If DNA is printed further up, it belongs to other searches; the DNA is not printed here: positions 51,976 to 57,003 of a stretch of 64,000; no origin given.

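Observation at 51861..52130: Poly-G (G7) phase-variation switch between the signal peptide and passenger of a giant autotransporter; the current length is OFF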

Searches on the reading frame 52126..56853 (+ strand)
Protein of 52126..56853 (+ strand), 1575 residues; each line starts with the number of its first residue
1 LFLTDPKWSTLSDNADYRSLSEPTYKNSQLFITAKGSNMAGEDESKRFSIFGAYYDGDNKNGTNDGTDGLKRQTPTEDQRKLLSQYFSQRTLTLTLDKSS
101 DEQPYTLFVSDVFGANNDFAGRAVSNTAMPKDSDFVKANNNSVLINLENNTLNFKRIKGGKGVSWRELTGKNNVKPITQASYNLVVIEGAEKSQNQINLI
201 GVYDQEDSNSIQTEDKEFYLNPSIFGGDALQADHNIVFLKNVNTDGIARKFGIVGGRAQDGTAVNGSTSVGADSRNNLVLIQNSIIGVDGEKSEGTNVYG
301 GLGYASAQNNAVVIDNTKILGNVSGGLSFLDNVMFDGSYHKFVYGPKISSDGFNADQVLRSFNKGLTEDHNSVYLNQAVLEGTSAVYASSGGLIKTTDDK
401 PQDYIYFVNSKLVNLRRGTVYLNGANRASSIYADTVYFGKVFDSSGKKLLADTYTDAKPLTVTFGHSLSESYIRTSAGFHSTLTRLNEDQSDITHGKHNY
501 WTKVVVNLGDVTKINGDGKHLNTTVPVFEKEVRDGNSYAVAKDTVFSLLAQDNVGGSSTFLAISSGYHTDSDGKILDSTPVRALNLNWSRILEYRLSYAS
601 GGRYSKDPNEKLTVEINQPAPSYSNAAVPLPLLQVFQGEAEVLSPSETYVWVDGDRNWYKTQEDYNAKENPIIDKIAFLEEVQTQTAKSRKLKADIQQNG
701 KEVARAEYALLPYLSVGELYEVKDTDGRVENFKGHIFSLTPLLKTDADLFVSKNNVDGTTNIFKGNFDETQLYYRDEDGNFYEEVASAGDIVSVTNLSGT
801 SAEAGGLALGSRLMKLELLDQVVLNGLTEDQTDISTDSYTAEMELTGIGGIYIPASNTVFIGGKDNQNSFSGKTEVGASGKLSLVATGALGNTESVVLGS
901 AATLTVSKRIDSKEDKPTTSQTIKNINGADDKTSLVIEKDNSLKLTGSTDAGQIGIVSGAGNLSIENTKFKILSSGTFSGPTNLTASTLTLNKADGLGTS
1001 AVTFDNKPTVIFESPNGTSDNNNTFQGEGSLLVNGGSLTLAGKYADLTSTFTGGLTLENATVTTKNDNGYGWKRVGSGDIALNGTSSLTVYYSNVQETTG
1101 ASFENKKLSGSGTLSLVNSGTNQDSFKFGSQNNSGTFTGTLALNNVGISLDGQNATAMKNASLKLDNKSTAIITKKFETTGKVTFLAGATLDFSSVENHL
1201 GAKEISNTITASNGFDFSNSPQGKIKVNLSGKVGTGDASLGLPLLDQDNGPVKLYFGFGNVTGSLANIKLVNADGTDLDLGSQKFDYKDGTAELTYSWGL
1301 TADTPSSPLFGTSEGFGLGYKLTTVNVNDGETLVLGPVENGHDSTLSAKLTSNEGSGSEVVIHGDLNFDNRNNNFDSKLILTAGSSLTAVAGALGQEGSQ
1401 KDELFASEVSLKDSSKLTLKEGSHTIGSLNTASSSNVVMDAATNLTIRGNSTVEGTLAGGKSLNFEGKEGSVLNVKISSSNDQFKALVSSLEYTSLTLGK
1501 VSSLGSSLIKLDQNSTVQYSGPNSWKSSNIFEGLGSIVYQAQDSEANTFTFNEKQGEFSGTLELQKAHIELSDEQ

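Call 6: search_protein_families(library=pfam, proteins=[window:52126-56853:+], max_evalue=0.01)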
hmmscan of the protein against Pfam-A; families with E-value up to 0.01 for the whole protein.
window:52126-56853:+ (1575 aa): 0 families
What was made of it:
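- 52015..56853 (+): Passenger fragment 1. The frame is open from 52015. The listed ORF is 52126-56853 (1575 aa) and ends at a TGA created by the downstream 10-bp deletion. No Pfam family matches (call 6).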

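Call 14: find_related_loci(query=window:52126-56850:+, collection=genome_contigs, flank=10000)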
Query window:52126-56850:+ (1575 aa) in genome_contigs; peptide patterns used: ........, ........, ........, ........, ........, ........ (x = any residue, [..] = any of these).
11 stretches matched a pattern, but none encodes a relative of the query by tblastn (E <= 1e-3).
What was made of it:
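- Tried and rejected: Scanning 185,579 species-representative genomes for the passenger found no relative (call 14).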

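Call 15: find_related_loci(query=window:52126-56850:+, collection=metagenome_contigs, flank=10000)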
Query window:52126-56850:+ (1575 aa) in metagenome_contigs; peptide patterns used: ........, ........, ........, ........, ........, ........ (x = any residue, [..] = any of these).
42 stretches matched a pattern; 7 encode a relative of the query (tblastn E <= 1e-3); 5 distinct loci.
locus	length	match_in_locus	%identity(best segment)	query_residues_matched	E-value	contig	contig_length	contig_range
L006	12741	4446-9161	87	1-1575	0e+0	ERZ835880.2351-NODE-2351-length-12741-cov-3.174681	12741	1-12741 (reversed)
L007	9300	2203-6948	86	1-1575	0e+0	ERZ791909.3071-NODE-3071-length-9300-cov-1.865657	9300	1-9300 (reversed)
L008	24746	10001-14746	86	1-1575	0e+0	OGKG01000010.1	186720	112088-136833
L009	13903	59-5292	86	767-1575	0e+0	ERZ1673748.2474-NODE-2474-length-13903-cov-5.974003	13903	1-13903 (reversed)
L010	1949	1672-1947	99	1-92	1e-53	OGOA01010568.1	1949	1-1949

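Call 37: find_encoding_contigs(protein=window:52240-56850:+, flank=10000, max_places=10)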
Protein window:52240-56850:+ (1537 aa): 18 contigs read that carry it; 9 places shown.
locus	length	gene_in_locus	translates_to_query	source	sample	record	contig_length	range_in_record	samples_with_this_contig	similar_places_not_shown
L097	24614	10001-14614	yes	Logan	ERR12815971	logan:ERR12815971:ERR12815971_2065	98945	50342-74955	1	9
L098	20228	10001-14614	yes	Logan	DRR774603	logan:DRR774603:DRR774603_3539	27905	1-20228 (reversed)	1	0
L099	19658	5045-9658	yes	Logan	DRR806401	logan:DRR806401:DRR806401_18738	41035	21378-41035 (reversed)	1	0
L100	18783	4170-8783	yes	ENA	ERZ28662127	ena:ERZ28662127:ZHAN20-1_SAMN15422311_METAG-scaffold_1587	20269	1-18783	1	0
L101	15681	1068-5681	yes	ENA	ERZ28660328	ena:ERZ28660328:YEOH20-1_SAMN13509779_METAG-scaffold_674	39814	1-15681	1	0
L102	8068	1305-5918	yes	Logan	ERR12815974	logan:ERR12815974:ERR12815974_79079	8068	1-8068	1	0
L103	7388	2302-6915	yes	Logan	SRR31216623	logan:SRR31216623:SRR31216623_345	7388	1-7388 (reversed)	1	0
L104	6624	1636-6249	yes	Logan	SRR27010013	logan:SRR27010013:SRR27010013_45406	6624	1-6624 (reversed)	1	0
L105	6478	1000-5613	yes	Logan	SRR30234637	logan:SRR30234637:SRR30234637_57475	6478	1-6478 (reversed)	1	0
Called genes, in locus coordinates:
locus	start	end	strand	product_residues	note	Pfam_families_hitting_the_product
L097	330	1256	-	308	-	PF14589:NrfD_2, PF03916:NrfD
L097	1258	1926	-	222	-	PF13534:Fer4_17 (faint), PF00037:Fer4 (faint), PF12797:Fer4_2 (weak), PF13237:Fer4_10 (faint), PF13247:Fer4_11, PF12838:Fer4_7, PF13187:Fer4_9 (weak), PF12837:Fer4_6 (weak), +2 more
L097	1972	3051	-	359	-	-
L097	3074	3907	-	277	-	PF27264:YdhW_C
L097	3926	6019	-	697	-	PF02730:AFOR_N, PF01314:AFOR_C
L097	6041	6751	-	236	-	PF13187:Fer4_9 (faint), PF13247:Fer4_11, PF14697:Fer4_21 (weak), PF12838:Fer4_7, PF25160:LdpA_Fe-S-bd (weak), PF12797:Fer4_2 (weak), PF00037:Fer4, PF13237:Fer4_10 (weak), +3 more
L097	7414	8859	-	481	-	PF00324:AA_permease, PF13520:AA_permease_2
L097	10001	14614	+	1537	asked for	-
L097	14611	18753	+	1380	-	PF03212:Pertactin, PF18883:AC_1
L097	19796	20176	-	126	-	PF01638:HxlR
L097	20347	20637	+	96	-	-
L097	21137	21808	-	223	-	PF00156:Pribosyltran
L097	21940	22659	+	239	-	PF03372:Exo_endo_phos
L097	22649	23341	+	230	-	PF00849:PseudoU_synth_2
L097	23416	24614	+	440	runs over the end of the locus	PF07690:MFS_1, PF13000:Acatn (weak), PF07690:MFS_1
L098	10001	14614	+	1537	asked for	-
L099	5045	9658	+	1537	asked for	-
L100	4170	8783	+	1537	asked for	-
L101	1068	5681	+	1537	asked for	-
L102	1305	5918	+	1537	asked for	-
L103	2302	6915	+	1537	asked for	-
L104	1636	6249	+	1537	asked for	-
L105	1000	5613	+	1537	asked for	-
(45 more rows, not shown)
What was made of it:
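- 56849..56850 (+): Junction of a 10-bp deletion (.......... is lost relative to L006, L007, L008 and L009). This is an irreversible frameshift. The exact 1537-aa truncated product is on 18 contigs (call 37).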

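Call 50: search_protein_families(library=pfam, proteins=[L008:9884-19177:+], max_evalue=0.1)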
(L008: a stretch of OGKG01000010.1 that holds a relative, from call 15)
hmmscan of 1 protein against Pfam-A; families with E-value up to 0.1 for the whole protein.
L008:9884-19177:+ (3098 aa): 1 family
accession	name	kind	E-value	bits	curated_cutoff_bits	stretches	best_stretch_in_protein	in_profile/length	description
PF18883.6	AC_1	-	1e-18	67.8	27.1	1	2662-2772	3-114/114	Autochaperone Domain Type 1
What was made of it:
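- On AIDA-I / MisL / ShdA-type autotransporter adhesins: The passenger has no Pfam hit (calls 6, 50).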

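Call 51: search_protein_families(library=ncbifam, proteins=[L008:9884-19177:+], max_evalue=0.01)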
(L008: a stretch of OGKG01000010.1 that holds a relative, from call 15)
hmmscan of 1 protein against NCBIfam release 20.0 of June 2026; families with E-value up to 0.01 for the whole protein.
L008:9884-19177:+ (3098 aa): 5 families
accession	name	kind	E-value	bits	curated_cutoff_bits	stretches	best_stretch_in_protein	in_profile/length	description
NF011422.0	PRK14849.1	exception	1.2e-66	225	2335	2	2055-3095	766-1803/1806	ECSE_1600 family autotransporter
TIGR01414.1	autotrans_barl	domain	1.2e-65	222.3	16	1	2684-3098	6-432/432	autotransporter outer membrane beta-barrel domain-containing protein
NF011841.0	PRK15313.1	equivalog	1.9e-58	198.1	1297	2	2788-3096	633-953/955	intestinal colonization autotransporter adhesin MisL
NF033176.1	auto_AIDA-I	exception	4.3e-49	166.9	1200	1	2664-3097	832-1286/1287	autotransporter adhesin AIDA-I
NF011847.1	PRK15319.1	equivalog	5.6e-22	76.8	2249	3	2787-3084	1735-2033/2050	fibronectin-binding autotransporter adhesin ShdA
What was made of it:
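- On Type Va (classical) autotransporter: TIGR01414 matches positions 6-432 of 432, uninterrupted, in L008 (call 51).
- On AIDA-I / MisL / ShdA-type autotransporter adhesins: The matches cover only the C-terminal part: the autochaperone and barrel for NF033176, and the barrel only for the other two (call 51).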
